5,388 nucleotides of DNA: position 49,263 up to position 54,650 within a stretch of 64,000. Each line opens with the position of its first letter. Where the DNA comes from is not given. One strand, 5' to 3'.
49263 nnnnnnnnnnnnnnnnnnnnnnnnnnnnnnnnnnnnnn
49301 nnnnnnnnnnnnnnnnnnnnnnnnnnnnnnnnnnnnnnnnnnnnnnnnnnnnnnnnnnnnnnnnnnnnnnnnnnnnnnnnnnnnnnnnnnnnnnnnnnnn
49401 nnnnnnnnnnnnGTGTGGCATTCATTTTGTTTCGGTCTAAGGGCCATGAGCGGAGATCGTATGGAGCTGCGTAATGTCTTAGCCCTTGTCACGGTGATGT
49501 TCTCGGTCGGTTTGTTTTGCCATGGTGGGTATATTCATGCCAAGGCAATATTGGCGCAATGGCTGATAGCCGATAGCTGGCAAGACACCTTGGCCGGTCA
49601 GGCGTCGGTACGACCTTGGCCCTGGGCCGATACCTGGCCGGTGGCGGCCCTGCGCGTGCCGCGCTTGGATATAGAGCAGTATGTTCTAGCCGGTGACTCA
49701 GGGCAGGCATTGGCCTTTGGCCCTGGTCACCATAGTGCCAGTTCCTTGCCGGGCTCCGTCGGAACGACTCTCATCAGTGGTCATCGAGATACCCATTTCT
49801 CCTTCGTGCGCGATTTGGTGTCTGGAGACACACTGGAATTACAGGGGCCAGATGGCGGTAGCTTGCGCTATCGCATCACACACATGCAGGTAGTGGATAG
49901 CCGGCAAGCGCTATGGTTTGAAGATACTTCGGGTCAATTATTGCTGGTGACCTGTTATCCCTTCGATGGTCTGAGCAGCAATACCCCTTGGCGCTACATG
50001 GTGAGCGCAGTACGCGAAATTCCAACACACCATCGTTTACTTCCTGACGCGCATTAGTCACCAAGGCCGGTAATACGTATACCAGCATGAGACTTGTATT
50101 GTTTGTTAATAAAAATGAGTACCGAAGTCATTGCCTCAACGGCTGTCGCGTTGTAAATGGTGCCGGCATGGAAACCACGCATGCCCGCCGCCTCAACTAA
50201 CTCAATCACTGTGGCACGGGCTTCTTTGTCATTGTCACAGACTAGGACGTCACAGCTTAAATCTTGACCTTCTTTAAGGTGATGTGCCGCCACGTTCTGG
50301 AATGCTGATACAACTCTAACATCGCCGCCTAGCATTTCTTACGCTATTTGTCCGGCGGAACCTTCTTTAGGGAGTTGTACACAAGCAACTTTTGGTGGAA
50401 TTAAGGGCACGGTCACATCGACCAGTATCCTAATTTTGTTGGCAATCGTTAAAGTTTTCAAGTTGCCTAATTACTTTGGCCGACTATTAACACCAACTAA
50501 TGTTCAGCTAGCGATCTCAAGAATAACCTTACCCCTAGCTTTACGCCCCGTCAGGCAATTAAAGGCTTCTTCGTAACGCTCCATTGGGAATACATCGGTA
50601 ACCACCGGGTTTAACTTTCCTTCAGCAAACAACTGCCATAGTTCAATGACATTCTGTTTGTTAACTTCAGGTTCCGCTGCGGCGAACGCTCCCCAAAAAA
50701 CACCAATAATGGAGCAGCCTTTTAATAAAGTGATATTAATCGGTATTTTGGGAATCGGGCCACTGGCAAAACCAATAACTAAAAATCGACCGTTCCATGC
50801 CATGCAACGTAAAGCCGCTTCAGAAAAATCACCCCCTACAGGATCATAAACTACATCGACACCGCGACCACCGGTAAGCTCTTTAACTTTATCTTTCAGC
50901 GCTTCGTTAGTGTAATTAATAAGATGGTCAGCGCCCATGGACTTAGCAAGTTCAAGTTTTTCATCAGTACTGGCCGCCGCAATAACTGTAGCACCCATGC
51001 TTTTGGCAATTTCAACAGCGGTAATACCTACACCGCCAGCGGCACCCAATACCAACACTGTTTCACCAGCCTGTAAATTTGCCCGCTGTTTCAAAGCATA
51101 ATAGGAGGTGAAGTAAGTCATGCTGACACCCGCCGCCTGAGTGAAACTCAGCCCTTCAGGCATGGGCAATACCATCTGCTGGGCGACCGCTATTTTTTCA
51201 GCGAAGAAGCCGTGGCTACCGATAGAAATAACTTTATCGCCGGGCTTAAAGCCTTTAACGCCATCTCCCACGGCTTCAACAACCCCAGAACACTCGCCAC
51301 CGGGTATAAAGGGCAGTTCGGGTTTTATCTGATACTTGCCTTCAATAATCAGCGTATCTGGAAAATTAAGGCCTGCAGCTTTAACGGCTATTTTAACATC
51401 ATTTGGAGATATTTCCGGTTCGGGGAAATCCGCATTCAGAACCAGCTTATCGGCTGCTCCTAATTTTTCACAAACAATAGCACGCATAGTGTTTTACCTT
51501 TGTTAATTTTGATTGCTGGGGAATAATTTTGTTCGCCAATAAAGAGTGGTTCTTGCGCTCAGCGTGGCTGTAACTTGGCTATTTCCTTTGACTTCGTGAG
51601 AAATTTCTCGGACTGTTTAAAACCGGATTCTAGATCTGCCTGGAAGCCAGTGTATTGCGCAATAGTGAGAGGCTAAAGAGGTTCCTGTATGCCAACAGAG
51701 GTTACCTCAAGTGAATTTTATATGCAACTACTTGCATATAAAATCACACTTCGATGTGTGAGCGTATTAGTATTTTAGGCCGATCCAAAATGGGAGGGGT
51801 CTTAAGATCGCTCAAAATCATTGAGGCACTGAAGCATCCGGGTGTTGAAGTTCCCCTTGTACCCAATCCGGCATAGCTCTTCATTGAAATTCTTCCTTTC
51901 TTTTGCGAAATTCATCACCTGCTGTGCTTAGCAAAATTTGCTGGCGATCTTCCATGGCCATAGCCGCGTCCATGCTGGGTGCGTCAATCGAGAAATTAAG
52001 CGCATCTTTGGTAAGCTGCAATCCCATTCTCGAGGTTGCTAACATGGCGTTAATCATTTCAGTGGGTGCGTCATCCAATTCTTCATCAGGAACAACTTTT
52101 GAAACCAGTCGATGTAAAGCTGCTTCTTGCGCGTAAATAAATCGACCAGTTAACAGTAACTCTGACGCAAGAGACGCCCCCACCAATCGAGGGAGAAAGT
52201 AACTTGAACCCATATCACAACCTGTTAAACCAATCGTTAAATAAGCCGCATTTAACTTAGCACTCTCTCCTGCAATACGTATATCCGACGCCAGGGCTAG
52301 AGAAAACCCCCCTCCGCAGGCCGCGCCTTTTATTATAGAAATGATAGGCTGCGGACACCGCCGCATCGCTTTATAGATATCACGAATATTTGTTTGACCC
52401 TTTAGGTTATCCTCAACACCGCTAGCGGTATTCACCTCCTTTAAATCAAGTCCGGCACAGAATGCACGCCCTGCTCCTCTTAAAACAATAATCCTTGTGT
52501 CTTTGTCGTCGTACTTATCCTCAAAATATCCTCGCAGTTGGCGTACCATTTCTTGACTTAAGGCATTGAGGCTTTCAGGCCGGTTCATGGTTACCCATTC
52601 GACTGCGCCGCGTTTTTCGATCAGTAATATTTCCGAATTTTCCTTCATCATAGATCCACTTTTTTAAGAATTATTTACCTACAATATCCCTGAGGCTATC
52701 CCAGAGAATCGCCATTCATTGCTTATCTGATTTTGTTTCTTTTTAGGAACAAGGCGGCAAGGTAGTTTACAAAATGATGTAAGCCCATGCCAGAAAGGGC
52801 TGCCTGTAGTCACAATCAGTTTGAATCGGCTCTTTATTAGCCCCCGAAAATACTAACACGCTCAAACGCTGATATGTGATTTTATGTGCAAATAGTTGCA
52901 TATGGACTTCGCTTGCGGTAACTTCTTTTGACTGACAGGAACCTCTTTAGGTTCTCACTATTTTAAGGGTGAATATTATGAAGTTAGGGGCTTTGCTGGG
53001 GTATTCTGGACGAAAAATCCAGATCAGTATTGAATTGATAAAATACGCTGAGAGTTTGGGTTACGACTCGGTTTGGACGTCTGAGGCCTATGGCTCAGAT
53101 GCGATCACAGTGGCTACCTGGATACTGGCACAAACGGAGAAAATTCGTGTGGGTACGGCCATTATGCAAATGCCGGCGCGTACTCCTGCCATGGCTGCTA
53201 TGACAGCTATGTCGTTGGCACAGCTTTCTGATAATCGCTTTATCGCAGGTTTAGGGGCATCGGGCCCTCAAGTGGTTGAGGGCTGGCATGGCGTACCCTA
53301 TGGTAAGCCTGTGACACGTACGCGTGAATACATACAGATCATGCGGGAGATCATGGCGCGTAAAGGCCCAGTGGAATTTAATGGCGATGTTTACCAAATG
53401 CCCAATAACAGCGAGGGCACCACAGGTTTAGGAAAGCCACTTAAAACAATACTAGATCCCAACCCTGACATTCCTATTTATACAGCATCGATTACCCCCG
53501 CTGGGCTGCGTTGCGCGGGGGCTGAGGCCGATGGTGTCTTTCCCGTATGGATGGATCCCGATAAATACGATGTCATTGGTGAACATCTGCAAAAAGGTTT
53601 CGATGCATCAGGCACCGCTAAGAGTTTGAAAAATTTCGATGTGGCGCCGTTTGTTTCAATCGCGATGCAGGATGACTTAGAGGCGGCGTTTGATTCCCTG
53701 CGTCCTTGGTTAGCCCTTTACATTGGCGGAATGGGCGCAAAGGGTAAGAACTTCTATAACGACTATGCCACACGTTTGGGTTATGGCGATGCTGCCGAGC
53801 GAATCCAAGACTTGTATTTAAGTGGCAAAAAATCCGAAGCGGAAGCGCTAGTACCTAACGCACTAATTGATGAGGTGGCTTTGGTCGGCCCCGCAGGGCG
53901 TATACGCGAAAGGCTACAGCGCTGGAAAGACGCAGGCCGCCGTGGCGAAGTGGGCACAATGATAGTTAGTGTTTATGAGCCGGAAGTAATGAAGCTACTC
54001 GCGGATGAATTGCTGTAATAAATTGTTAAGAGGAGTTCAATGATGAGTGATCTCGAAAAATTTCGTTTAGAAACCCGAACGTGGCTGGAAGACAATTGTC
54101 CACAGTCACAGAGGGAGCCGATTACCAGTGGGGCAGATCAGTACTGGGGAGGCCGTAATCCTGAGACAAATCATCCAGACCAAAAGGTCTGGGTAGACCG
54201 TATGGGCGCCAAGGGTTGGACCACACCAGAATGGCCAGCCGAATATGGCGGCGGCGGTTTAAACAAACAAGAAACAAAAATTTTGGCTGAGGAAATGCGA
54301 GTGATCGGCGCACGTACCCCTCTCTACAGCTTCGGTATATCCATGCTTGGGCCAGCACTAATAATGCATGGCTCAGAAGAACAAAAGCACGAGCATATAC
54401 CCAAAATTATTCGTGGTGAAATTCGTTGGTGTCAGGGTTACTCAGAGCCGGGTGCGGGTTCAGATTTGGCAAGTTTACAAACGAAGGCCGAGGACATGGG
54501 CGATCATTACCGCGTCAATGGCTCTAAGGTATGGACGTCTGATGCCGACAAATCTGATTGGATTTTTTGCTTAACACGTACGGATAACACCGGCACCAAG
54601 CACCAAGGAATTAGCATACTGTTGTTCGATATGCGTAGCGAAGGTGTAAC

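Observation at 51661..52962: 116-nt regulatory region duplicated in inverted orientation around a single crotonase gene, carrying an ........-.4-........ palindrome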

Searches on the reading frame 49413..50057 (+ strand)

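Call 8: search_protein_families(library=pfam, proteins=[window:49413-50057:+])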
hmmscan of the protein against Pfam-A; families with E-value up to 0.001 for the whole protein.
window:49413-50057:+ (214 aa): 1 family
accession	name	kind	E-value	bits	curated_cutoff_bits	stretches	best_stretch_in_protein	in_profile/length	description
PF04203.18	Sortase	-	5e-24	84.9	26.6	1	80-201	1-124/125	Sortase domain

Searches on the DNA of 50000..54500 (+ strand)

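Call 5: search_rna_families(source=window, start=50000, end=54500, threshold=evalue, max_evalue=1)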
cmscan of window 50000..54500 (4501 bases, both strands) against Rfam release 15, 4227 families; matches with E-value up to 1: 1.
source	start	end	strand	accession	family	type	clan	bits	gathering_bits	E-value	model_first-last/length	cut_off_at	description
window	53399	53476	-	RF01073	GP_knot1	Cis-reg;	-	21.8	67.7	0.39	1-62/62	no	Gag/pol translational readthrough site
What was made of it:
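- On Known cis-regulatory RNA (Rfam): It is an irrelevant viral family, lies inside the LLM gene, and scores far below the gathering threshold (call 5).
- No Rfam family matches, even at E up to 1 (call 5).
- Tried and rejected: Rfam (E up to 1) over 50000-54500 found nothing relevant (call 5).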

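Call 59: search_dna_similar(query=window:51600-53000:+, collection=plasmids, mode=distant, max_rows=8)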
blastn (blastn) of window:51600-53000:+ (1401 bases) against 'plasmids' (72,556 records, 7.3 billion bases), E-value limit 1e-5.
No match.

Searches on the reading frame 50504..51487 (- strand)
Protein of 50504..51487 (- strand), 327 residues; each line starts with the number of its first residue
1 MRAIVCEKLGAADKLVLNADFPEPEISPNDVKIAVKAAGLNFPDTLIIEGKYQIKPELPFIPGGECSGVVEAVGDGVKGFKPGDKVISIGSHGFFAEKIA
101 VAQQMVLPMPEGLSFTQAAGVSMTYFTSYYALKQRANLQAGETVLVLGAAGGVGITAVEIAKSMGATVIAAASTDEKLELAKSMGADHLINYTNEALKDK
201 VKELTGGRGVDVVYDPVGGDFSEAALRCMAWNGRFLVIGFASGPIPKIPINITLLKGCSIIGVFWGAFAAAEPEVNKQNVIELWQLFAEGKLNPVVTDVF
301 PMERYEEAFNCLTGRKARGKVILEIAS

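Call 8: search_protein_families(library=pfam, proteins=[window:50504-51487:-])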
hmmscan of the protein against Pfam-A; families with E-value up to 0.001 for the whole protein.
window:50504-51487:- (327 aa): 5 families
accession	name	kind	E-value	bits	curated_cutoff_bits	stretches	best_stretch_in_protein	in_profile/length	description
PF00107.32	ADH_zinc_N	-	1e-34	119.7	31.8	1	152-269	1-117/129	Zinc-binding dehydrogenase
PF13602.12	ADH_zinc_N_2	-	2e-22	81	27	1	184-323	1-134/134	Zinc-binding dehydrogenase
PF08240.17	ADH_N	-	2.3e-18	66.8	23.5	1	28-111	2-104/104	Alcohol dehydrogenase GroES-like domain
PF01262.27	AlaDh_PNT_C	-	4.9e-05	23.3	23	1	143-203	30-92/214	Alanine dehydrogenase/PNT, C-terminal domain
PF16912.11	Glu_dehyd_C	-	0.00031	20.7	34.9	1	131-311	22-200/211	Glucose dehydrogenase C-terminus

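Call 56: search_protein_families(library=ncbifam, proteins=[window:50504-51487:-])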
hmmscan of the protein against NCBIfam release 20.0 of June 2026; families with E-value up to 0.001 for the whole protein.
window:50504-51487:- (327 aa): 30 families (the best 25 are shown)
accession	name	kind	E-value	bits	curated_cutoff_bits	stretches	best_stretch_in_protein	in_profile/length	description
TIGR02824.1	quinone_pig3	subfamily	1.9e-79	267.1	296.8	1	1-324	1-324/325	putative NAD(P)H quinone oxidoreductase, PIG3 family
NF008024.0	PRK10754.1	subfamily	6.6e-54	183.1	348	1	8-323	9-325/327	NADPH:quinone reductase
NF010344.0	PRK13771.1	subfamily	2.2e-52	178.1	349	2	92-325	115-333/334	putative alcohol dehydrogenase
NF041172.1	AcrlCoa_red_Thmprot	equivalog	8.4e-45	153.1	500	2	92-324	115-333/334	acryloyl-CoA reductase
NF041183.1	Pks2_ls1_myc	equivalog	2.8e-44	150.5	2400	1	27-326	1431-1730/2086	sulfolipid-1 biosynthesis phthioceranic/hydroxyphthioceranic acid synthase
TIGR02823.1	oxido_YhdH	subfamily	7e-37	127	297.25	1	21-325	19-324/324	acrylyl-CoA reductase family protein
TIGR03989.1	Rxyl_3153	subfamily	1.7e-34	119.7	440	2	92-321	138-368/370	NDMA-dependent alcohol dehydrogenase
TIGR01751.1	crot-CoA-red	equivalog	2.1e-31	109.1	378.55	2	91-204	138-253/398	crotonyl-CoA carboxylase/reductase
TIGR00692.1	tdh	equivalog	3.2e-31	108.6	458.35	2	86-323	110-338/340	L-threonine 3-dehydrogenase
TIGR02817.1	adh_fam_1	subfamily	7.7e-31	107.7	284.05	1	16-324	17-334/336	zinc-binding alcohol dehydrogenase family protein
NF003808.0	PRK05396.1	equivalog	8.1e-31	107.1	380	2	87-324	113-339/341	L-threonine 3-dehydrogenase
NF047908.1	AldhRedAhr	equivalog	4.9e-29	101.2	470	2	89-324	116-334/335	NADPH-dependent aldehyde reductase Ahr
TIGR03451.1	mycoS_dep_FDH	equivalog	4.7e-28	98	512.9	2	93-313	129-347/358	S-(hydroxymethyl)mycothiol dehydrogenase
NF041097.1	keto_inos_dh_IolM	equivalog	5.6e-27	94.4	450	2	129-322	194-387/389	scyllo-inosose 3-dehydrogenase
NF051456.1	acrylyl_AcuI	equivalog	1.2e-26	93.3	440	1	2-325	2-324/325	acrylyl-CoA reductase (NADPH)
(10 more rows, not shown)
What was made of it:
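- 50504..51487 (-): qor-like NAD(P)H quinone oxidoreductase, a Zn-ADH superfamily protein resembling the PIG3 family. It is downstream of copy A. Calls 8, 56.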
